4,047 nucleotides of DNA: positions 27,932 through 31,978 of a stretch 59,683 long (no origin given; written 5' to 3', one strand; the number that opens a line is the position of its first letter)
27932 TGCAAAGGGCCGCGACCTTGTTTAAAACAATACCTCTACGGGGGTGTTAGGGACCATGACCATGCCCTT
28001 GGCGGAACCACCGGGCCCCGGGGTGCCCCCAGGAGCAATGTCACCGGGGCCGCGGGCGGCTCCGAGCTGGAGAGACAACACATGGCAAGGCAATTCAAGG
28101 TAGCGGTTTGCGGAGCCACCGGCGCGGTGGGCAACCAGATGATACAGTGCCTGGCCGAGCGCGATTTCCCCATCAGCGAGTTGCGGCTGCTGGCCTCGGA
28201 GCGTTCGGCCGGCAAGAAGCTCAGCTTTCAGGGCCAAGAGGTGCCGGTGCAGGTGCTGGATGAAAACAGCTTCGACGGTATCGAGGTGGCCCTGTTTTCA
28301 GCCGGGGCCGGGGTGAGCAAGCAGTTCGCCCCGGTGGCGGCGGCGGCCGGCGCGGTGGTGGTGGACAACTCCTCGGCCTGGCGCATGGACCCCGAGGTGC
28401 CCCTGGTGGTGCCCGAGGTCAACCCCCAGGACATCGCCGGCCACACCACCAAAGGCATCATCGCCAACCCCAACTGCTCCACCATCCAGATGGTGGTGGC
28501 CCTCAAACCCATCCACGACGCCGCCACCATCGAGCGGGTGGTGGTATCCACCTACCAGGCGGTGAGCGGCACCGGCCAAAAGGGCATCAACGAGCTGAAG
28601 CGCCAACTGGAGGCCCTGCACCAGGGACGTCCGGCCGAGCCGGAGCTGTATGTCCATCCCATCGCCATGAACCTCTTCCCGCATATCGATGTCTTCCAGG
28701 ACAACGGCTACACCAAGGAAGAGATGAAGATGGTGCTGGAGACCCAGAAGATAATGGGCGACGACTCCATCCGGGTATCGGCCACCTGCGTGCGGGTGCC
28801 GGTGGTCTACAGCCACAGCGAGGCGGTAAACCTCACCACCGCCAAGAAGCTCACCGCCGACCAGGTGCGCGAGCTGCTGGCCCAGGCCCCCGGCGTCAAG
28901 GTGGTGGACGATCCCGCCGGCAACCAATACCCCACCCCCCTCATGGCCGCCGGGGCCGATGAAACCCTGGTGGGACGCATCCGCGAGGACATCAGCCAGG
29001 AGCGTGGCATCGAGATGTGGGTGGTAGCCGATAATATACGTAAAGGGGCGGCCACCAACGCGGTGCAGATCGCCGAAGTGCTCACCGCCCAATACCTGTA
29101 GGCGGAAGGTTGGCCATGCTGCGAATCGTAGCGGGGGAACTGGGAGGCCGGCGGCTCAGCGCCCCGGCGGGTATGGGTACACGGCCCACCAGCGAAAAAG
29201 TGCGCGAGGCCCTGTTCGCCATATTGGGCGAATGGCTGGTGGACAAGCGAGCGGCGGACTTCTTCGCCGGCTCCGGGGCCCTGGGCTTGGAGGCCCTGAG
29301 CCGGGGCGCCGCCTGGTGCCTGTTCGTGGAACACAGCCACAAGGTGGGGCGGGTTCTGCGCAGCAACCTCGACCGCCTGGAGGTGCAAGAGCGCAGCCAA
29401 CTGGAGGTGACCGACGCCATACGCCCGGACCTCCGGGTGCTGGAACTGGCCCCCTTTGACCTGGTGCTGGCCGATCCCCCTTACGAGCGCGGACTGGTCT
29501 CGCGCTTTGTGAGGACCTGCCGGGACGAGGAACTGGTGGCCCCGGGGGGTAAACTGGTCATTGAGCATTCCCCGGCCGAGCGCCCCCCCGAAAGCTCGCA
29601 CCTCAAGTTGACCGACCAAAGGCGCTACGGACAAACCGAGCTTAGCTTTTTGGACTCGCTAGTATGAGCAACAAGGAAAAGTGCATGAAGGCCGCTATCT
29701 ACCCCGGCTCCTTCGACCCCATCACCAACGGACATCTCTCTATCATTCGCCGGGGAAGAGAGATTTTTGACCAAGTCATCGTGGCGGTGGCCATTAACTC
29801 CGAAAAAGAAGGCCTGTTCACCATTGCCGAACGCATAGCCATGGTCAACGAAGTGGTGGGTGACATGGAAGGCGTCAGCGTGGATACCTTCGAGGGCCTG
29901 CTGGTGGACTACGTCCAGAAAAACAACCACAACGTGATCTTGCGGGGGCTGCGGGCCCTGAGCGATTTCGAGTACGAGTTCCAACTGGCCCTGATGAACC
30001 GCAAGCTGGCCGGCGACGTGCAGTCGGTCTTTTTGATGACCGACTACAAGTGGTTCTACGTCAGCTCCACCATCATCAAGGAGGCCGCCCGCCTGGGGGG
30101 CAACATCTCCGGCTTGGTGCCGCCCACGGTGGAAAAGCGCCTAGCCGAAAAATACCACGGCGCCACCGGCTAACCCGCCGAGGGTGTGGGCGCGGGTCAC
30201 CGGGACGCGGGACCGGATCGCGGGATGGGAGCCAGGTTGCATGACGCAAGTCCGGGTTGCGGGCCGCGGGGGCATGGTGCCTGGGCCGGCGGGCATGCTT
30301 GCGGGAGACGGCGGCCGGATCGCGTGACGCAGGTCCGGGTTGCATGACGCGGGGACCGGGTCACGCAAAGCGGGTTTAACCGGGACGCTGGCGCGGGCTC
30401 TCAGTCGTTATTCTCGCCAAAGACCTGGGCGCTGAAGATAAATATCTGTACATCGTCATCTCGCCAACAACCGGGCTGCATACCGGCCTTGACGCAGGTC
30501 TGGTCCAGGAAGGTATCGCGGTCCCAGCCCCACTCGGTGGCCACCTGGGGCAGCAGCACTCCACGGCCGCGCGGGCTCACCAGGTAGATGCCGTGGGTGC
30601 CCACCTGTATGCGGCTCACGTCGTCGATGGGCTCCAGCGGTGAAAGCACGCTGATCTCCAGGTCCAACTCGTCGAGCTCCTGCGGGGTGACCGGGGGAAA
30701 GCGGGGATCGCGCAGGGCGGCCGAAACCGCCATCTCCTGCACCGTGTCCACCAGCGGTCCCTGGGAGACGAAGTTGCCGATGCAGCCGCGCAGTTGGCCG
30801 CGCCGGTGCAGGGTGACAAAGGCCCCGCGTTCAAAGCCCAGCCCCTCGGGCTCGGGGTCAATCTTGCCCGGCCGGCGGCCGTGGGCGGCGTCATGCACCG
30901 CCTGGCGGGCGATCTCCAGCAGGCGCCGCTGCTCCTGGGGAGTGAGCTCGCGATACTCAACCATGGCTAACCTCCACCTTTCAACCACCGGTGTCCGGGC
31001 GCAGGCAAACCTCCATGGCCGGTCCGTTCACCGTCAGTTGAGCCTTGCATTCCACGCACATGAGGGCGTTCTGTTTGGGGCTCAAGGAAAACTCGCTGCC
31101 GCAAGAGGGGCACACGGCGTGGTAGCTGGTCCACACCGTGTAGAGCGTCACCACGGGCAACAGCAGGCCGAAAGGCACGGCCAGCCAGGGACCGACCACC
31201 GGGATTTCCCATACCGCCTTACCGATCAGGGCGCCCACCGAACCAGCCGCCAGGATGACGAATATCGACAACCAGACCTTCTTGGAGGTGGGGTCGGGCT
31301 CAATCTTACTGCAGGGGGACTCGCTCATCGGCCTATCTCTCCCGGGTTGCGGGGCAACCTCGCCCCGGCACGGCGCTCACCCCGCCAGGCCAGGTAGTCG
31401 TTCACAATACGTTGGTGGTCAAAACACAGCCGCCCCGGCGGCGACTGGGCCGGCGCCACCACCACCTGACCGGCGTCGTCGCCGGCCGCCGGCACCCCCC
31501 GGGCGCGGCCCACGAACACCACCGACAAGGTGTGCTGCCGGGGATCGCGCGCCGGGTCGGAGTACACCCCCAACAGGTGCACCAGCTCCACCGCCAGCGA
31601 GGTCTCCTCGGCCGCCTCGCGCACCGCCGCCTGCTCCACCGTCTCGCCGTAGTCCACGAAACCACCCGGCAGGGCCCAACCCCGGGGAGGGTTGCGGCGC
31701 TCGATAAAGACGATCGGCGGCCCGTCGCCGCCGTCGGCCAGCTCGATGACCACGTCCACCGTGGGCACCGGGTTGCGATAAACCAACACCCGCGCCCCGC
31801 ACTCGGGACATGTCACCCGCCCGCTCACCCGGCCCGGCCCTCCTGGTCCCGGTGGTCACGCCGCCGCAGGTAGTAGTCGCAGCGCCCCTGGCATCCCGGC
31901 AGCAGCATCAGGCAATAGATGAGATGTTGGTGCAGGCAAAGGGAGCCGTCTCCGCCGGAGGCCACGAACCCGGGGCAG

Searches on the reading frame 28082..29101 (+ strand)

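Call 8: search_protein_families(library=ncbifam, proteins=[window:28082-29101:+], max_evalue=0.00001)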
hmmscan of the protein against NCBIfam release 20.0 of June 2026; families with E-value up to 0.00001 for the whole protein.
window:28082-29101:+ (339 aa): 12 families
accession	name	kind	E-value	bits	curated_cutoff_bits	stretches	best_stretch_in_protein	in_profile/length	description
NF011456.0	PRK14874.1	equivalog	9.9e-157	521.3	223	1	2-337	2-343/346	aspartate-semialdehyde dehydrogenase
TIGR01296.1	asd_B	equivalog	5.9e-149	495.8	324.2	1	6-336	1-338/339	aspartate-semialdehyde dehydrogenase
NF005229.0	PRK06728.1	equivalog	3e-107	358.5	628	1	3-335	4-342/347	aspartate-semialdehyde dehydrogenase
NF004224.0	PRK05671.1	equivalog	2.9e-84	283.4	284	1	1-338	1-335/336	aspartate-semialdehyde dehydrogenase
NF005957.0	PRK08040.1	equivalog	3.5e-77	260.1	273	1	1-339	1-335/336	aspartate-semialdehyde dehydrogenase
NF006416.0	PRK08664.1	subfamily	5.6e-49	167.2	232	2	4-172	3-189/350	aspartate-semialdehyde dehydrogenase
TIGR00978.1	asd_EA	equivalog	5.1e-45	154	301.2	2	6-172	2-187/342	aspartate-semialdehyde dehydrogenase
NF005144.0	PRK06598.1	subfamily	9.2e-36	123.7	198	2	188-326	216-359/369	aspartate-semialdehyde dehydrogenase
TIGR01745.1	asd_gamma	equivalog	2.5e-27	95.8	402.9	2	190-326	217-357/366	aspartate-semialdehyde dehydrogenase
NF005368.0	PRK06901.1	equivalog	1.9e-20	73.3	437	1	6-336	6-320/323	oxidoreductase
TIGR01850.1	argC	equivalog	2.5e-18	66.4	233.6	1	6-169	2-188/345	N-acetyl-gamma-glutamyl-phosphate reductase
TIGR01851.1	argC_other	equivalog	4.1e-07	29.6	229.85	0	5-171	2-157/310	N-acetyl-gamma-glutamyl-phosphate reductase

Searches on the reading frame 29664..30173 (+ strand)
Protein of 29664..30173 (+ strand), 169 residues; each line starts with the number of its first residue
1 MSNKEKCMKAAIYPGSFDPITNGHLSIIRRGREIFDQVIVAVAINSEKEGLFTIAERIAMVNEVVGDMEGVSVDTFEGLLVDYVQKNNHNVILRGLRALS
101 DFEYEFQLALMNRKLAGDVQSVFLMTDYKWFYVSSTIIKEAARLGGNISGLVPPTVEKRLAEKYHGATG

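Call 49: search_protein_families(library=pfam, proteins=[window:29664-30173:+], max_evalue=0.000001)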
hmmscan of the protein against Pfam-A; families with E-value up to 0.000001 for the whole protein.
window:29664-30173:+ (169 aa): 1 family
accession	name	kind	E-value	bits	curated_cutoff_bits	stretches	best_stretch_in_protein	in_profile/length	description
PF01467.32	CTP_transf_like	-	2.9e-28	99.2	21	1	12-140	1-132/133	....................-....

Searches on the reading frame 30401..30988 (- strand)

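Call 49: search_protein_families(library=pfam, proteins=[window:30401-30988:-], max_evalue=0.000001)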
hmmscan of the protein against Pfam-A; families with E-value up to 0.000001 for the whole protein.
window:30401-30988:- (195 aa): 1 family
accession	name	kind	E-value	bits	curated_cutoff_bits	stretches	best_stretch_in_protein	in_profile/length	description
PF01871.22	AMMECR1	-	2.6e-57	193.4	25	1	24-190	1-168/168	AMMECR1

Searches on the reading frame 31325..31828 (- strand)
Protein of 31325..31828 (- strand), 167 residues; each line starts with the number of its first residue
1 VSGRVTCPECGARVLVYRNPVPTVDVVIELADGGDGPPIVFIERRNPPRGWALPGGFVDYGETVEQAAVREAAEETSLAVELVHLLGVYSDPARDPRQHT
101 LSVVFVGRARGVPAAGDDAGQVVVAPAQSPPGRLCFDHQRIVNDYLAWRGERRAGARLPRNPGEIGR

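Call 49: search_protein_families(library=pfam, proteins=[window:31325-31828:-], max_evalue=0.000001)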
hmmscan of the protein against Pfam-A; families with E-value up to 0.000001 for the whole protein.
window:31325-31828:- (167 aa): 1 family
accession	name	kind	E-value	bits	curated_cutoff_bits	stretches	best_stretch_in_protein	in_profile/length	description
PF00293.34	NUDIX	-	4.2e-22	79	21.1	1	22-126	4-115/134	NUDIX domain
